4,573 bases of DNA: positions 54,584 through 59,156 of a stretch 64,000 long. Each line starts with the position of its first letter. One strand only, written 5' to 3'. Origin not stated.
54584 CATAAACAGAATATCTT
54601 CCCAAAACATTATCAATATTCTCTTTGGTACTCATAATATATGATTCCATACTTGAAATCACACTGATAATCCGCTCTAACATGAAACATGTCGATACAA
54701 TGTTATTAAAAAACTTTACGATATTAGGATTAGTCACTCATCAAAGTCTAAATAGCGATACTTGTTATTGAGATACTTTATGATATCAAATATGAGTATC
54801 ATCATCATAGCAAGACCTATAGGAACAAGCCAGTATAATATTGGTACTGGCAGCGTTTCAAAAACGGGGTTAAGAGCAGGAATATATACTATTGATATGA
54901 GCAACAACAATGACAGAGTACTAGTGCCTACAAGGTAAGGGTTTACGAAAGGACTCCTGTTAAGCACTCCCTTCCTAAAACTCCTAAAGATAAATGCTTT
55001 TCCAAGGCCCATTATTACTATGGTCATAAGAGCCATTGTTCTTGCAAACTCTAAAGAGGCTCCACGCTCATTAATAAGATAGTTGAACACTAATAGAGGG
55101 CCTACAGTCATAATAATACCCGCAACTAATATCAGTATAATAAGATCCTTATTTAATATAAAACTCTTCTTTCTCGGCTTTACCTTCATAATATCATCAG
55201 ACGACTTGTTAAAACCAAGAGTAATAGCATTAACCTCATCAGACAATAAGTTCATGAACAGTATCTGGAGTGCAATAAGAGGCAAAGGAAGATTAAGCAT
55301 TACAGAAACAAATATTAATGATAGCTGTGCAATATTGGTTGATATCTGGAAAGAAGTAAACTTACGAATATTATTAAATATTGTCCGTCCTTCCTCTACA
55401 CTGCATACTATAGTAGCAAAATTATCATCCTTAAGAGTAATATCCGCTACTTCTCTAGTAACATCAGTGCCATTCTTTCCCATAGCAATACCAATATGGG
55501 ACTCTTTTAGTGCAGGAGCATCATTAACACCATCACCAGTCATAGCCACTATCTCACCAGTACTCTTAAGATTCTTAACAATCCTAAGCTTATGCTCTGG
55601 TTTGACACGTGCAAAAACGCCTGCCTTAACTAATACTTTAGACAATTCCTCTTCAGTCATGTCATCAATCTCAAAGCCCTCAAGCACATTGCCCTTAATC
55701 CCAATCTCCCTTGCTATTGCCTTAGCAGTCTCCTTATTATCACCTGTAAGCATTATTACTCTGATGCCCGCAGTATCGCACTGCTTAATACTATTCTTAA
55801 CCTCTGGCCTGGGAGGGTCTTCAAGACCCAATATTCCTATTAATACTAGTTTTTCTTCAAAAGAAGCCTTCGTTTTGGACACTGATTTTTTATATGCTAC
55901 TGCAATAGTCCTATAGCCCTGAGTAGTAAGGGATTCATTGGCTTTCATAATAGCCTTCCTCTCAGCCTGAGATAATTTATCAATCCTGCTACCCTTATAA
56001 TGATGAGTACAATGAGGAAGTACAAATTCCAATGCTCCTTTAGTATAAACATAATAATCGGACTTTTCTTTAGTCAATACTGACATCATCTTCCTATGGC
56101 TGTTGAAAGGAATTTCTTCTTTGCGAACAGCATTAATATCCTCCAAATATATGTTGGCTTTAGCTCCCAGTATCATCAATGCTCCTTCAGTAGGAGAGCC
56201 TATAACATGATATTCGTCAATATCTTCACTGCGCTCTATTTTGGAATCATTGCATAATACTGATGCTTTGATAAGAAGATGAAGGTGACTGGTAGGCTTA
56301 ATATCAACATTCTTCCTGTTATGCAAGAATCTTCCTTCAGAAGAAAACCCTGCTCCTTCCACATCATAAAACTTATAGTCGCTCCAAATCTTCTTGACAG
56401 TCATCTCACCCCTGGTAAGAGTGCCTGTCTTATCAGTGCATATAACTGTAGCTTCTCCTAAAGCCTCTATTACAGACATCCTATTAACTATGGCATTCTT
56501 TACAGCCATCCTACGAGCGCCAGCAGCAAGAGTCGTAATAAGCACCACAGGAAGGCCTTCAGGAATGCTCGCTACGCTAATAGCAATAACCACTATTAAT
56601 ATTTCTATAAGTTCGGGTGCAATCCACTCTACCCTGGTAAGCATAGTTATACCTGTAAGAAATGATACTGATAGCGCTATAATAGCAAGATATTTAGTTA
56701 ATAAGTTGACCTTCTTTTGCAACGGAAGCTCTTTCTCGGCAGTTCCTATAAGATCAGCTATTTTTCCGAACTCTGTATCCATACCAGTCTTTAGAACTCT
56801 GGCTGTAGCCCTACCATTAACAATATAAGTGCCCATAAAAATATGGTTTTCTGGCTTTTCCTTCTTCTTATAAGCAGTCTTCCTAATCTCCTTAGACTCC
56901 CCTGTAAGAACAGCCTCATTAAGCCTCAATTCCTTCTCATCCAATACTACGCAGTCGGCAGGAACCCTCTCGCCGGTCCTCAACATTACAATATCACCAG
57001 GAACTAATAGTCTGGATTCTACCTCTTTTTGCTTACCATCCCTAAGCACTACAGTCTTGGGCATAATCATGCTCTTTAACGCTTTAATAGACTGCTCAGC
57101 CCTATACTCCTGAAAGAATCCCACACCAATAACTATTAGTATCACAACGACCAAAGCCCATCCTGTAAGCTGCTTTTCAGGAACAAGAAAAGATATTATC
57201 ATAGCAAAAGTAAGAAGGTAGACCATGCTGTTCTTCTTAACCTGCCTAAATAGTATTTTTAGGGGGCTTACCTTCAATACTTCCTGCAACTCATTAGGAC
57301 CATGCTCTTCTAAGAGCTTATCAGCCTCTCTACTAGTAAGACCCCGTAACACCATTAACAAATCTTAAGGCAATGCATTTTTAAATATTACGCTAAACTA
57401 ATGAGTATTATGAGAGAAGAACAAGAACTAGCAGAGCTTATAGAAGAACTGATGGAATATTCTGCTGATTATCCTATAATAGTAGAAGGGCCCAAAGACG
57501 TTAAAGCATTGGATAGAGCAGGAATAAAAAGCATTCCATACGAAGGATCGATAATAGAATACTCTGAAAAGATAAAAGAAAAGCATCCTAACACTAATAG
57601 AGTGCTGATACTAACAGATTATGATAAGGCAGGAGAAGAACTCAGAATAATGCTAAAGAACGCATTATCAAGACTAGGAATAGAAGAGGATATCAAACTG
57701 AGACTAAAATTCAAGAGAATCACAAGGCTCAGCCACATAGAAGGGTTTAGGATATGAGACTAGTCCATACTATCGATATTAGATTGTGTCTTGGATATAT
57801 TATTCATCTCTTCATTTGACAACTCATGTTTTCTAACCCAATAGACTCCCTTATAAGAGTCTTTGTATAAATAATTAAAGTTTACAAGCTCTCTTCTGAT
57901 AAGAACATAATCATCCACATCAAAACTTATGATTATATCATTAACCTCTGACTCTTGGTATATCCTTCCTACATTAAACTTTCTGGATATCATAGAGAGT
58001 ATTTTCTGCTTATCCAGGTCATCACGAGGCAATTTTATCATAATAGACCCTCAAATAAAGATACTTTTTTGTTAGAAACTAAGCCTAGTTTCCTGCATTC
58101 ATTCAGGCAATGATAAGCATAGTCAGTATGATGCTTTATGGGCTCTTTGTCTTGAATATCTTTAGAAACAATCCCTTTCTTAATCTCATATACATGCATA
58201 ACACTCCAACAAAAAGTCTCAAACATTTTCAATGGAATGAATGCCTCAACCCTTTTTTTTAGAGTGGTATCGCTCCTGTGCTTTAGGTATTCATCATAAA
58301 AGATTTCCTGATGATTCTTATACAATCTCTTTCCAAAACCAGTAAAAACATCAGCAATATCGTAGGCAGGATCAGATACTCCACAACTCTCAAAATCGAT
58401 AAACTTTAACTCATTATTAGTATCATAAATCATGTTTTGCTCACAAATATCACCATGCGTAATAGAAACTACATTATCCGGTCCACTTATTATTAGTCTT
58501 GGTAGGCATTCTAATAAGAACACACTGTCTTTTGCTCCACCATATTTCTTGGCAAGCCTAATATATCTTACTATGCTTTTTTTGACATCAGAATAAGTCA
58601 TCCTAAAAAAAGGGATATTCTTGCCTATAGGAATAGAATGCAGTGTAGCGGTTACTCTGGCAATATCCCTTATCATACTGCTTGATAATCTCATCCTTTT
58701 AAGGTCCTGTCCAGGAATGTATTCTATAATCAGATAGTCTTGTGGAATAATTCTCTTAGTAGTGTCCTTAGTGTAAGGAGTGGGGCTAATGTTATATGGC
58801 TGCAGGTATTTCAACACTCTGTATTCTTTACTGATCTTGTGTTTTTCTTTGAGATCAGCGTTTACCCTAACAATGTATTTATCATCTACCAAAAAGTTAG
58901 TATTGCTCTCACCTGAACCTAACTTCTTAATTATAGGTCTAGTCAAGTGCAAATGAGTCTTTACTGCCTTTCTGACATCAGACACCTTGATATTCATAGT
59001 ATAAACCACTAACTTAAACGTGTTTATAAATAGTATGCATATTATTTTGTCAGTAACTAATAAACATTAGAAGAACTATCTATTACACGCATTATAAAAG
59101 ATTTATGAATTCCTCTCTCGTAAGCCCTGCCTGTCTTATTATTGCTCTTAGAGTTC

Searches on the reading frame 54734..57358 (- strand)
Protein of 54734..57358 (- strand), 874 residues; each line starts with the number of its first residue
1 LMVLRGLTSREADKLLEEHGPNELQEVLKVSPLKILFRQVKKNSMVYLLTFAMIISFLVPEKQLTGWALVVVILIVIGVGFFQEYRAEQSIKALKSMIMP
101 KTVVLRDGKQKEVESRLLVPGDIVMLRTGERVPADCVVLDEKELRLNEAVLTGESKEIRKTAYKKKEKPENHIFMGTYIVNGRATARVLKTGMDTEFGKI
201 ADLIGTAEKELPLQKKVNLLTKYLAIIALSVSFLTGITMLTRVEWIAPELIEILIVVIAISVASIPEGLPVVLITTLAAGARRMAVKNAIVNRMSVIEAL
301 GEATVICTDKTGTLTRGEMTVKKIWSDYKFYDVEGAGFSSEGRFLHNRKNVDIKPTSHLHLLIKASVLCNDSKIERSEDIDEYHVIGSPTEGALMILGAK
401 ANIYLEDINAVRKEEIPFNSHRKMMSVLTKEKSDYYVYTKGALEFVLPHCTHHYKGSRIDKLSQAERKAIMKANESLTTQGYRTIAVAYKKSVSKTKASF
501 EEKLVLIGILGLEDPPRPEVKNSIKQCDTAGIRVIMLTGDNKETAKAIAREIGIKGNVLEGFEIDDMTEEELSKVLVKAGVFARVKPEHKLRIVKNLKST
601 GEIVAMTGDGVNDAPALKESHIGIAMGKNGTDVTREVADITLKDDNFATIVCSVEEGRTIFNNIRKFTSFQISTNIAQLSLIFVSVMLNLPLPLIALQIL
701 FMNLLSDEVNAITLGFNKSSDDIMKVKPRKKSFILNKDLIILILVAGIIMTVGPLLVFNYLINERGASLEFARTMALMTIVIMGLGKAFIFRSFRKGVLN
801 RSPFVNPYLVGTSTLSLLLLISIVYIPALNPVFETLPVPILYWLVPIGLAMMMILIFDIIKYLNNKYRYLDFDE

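Call 28: search_protein_families(library=pfam, proteins=[window:54734-57358:-], max_evalue=0.00001)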
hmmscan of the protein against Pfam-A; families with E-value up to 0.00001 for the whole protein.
window:54734-57358:- (874 aa): 6 families
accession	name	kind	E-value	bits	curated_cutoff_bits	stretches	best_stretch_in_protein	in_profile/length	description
PF00122.25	E1-E2_ATPase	-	1.5e-50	171.6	28.1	1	97-286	2-180/181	E1-E2 ATPase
PF00689.26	Cation_ATPase_C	-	3.3e-39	134.9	27.3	1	691-863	1-175/175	Cation transporting ATPase, C-terminus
PF00702.32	Hydrolase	-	2.4e-22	80.7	26.4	1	305-620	3-190/191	haloacid dehalogenase-like hydrolase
PF13246.12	Cation_ATPase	-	7.9e-21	74.3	21.7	1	367-452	1-90/91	Cation transport ATPase (P-type)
PF00690.31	Cation_ATPase_N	-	5.7e-12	45.6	20.4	1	5-56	19-69/69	Cation transporter/ATPase, N-terminus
PF08282.18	Hydrolase_3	-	7.5e-06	26.3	20.9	0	592-646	194-247/255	haloacid dehalogenase-like hydrolase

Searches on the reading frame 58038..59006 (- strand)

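Call 28: search_protein_families(library=pfam, proteins=[window:58038-59006:-], max_evalue=0.00001)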
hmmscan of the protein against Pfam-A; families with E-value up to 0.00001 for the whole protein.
window:58038-59006:- (322 aa): 2 families
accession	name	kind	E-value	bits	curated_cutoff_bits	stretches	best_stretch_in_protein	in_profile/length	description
PF01636.29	APH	-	7.2e-28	98.4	23.2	1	26-243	2-228/239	Phosphotransferase enzyme family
PF01633.27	Choline_kinase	-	1.3e-13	51.4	29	1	41-231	16-214/300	Choline/ethanolamine kinase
